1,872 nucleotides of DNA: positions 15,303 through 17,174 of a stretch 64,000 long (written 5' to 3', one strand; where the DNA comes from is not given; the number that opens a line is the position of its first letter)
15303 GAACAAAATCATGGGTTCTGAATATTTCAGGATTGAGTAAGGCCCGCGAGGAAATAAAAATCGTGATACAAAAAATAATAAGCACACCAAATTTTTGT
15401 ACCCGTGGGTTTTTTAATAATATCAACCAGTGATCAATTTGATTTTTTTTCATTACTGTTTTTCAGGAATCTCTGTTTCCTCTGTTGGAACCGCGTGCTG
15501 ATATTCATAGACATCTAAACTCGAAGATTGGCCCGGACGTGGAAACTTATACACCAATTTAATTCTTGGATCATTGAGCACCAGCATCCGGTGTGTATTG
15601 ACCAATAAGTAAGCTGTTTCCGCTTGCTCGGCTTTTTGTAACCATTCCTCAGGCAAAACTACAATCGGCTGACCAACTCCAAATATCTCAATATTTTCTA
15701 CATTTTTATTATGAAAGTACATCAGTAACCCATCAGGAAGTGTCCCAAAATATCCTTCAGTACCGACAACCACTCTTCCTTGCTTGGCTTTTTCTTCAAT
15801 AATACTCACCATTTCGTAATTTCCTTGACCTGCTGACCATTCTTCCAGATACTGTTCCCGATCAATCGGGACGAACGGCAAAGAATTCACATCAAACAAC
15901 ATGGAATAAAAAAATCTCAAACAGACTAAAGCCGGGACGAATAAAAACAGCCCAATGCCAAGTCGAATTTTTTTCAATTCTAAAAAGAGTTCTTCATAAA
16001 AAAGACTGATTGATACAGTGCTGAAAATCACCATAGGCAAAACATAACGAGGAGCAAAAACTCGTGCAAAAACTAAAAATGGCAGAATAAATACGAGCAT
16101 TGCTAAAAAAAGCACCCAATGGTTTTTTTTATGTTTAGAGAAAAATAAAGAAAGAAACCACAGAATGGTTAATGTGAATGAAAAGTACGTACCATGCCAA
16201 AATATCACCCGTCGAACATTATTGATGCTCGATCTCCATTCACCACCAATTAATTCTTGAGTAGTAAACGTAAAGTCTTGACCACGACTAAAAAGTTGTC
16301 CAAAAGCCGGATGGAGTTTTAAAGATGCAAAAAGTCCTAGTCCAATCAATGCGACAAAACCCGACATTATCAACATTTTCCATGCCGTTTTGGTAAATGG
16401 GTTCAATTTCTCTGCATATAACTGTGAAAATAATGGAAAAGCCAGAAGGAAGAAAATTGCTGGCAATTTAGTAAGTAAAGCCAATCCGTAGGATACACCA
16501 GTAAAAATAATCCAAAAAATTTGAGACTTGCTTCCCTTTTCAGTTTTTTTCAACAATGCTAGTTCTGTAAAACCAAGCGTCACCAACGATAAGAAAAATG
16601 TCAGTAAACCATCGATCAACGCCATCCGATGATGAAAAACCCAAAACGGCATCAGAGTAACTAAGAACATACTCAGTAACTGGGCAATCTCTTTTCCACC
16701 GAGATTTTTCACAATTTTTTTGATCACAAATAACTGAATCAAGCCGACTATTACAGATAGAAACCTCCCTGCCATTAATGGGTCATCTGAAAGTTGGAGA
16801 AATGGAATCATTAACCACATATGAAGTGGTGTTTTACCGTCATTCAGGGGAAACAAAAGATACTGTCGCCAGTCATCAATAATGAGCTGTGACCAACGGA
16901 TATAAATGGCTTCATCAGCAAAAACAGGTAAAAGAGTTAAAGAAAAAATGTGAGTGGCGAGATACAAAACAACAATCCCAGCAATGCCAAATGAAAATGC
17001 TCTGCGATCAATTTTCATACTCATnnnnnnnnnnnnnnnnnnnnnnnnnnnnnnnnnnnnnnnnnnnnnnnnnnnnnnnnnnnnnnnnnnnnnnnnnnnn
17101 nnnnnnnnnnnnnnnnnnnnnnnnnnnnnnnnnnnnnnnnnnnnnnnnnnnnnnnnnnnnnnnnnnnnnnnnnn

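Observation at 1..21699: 21.7-kb single-strand glycan-assembly megalocus with 7-8 GT-C enzymes, two lipid-phosphate-sugar synthases, a flippase and an LCP ligase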

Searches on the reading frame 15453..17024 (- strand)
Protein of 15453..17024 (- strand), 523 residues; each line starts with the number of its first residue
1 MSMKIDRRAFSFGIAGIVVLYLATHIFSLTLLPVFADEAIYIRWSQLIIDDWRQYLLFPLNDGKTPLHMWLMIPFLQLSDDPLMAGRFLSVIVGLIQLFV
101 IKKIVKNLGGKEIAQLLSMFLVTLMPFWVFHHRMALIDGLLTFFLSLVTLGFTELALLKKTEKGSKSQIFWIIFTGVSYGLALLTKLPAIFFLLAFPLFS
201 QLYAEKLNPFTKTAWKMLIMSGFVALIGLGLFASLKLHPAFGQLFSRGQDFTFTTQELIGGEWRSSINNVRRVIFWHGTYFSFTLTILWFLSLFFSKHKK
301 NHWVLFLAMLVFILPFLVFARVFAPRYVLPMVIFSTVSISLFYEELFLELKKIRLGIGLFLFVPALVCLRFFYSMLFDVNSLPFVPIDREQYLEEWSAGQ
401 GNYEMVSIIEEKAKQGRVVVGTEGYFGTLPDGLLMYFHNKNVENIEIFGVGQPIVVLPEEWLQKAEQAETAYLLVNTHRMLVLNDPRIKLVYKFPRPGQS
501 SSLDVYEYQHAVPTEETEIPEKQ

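Call 5: search_protein_families(library=pfam, proteins=[window:15453-17024:-], max_evalue=0.01)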
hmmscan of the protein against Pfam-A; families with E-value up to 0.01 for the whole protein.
window:15453-17024:- (523 aa): 2 families
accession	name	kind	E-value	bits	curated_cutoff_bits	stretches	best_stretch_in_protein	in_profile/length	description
PF02366.24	PMT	-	5.1e-14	52.9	22.7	1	66-227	64-226/245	Dolichyl-phosphate-mannose-protein mannosyltransferase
PF13231.12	PMT_2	-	2.9e-11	44.3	26.1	1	64-224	2-151/160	Dolichyl-phosphate-mannose-protein mannosyltransferase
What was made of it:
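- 15453..17024 (-): g5: GT-C transferase, PMT (GT39-like). PF02366 scores 52.9 bits against a cut-off of 22.7, and PF13231 scores 44.3 bits (call 5).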

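Call 9: search_protein_families(library=ncbifam, proteins=[window:15453-17024:-], max_evalue=0.01)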
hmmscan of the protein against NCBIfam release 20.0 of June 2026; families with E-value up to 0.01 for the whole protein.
window:15453-17024:- (523 aa): 0 families

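Call 76: search_solved_structures(query=window:15453-17024:-, max_evalue=0.1)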
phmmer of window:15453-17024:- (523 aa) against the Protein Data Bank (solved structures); distinct sequences matched with E-value up to 0.1: 0.
